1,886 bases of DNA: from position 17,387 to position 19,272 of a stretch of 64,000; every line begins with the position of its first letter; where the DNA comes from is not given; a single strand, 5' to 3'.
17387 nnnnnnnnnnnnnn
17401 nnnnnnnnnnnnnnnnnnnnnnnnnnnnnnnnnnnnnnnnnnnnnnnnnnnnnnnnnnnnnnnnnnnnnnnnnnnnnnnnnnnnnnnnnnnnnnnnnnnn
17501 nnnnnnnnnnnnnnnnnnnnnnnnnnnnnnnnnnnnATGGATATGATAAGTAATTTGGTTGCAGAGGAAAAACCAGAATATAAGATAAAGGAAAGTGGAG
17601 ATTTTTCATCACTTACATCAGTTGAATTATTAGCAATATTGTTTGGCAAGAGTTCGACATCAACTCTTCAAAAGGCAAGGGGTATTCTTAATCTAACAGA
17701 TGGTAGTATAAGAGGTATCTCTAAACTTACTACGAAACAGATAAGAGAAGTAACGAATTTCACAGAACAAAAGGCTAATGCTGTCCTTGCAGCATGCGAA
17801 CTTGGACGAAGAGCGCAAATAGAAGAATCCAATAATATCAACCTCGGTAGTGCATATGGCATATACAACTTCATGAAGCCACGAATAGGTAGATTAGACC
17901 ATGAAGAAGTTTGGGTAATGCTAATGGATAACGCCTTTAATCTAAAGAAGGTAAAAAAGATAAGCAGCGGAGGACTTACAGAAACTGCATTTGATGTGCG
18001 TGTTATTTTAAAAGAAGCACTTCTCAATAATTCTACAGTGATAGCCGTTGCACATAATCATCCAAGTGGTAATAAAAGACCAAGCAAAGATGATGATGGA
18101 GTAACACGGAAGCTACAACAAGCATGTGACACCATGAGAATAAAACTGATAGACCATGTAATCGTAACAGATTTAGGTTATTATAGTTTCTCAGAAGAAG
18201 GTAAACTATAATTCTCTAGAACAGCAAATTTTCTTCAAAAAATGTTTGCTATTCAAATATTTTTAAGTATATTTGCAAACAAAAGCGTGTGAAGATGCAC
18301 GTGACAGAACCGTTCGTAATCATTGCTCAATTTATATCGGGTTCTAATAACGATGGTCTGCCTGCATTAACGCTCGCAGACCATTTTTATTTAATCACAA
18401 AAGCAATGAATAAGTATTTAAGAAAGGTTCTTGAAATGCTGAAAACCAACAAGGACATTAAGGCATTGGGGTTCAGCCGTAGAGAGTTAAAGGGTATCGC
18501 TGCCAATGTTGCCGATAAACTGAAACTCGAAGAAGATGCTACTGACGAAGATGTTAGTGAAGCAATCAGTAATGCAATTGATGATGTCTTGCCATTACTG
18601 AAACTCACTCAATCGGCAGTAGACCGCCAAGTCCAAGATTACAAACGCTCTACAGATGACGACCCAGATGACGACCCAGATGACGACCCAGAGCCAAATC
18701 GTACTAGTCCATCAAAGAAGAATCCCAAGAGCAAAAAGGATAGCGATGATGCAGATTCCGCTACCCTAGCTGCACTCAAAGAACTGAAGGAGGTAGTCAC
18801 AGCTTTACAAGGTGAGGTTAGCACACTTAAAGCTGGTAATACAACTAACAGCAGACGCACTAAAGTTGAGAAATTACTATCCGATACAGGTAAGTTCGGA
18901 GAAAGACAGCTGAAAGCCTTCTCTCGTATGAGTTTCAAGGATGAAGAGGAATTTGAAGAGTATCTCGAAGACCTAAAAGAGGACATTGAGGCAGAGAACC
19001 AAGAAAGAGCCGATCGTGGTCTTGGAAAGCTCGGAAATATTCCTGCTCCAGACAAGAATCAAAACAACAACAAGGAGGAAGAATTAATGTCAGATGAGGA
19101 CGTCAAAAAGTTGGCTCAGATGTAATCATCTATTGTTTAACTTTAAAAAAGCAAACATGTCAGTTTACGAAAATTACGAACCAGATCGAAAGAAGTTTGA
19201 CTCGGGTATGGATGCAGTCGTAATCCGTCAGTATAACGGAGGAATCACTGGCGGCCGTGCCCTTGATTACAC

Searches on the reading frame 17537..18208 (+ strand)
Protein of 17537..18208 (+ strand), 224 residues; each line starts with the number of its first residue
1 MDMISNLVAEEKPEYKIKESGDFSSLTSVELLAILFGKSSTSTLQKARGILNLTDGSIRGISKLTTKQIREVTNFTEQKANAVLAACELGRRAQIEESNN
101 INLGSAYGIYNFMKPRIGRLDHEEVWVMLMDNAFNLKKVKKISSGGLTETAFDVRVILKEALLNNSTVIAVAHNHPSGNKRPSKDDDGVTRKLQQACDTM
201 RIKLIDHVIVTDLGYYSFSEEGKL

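Call 26: search_protein_families(library=phrogs, proteins=[window:17537-18208:+], max_evalue=0.001)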
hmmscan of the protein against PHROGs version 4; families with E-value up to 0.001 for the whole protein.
window:17537-18208:+ (224 aa): 1 family
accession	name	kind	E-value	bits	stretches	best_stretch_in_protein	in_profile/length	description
phrog_10276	-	DNA, RNA and nucleotide metabolism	1.3e-32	113.9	1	110-223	37-152/153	DNA repair protein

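Call 48: search_protein_families(library=pfam, proteins=[window:17537-18208:+], max_evalue=0.01)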
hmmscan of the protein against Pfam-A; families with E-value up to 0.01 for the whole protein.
window:17537-18208:+ (224 aa): 3 families
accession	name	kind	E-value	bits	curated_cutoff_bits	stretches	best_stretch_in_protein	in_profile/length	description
PF04002.20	RadC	-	3.1e-37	127.6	22.1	1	108-222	6-120/121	RadC-like JAB domain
PF20582.4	UPF0758_N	-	9.6e-06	26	27.1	1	4-80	1-76/77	UPF0758 N-terminal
PF14464.11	Prok-JAB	-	0.0003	21.1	25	1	150-189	50-89/114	Prokaryotic homologs of the JAB domain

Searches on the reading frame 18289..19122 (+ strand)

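Call 26: search_protein_families(library=phrogs, proteins=[window:18289-19122:+], max_evalue=0.001)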
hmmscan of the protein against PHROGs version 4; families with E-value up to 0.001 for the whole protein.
window:18289-19122:+ (278 aa): 1 family
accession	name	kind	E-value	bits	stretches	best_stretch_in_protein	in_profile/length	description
phrog_5824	-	unknown function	1.6e-29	104.3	1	45-272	3-221/228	-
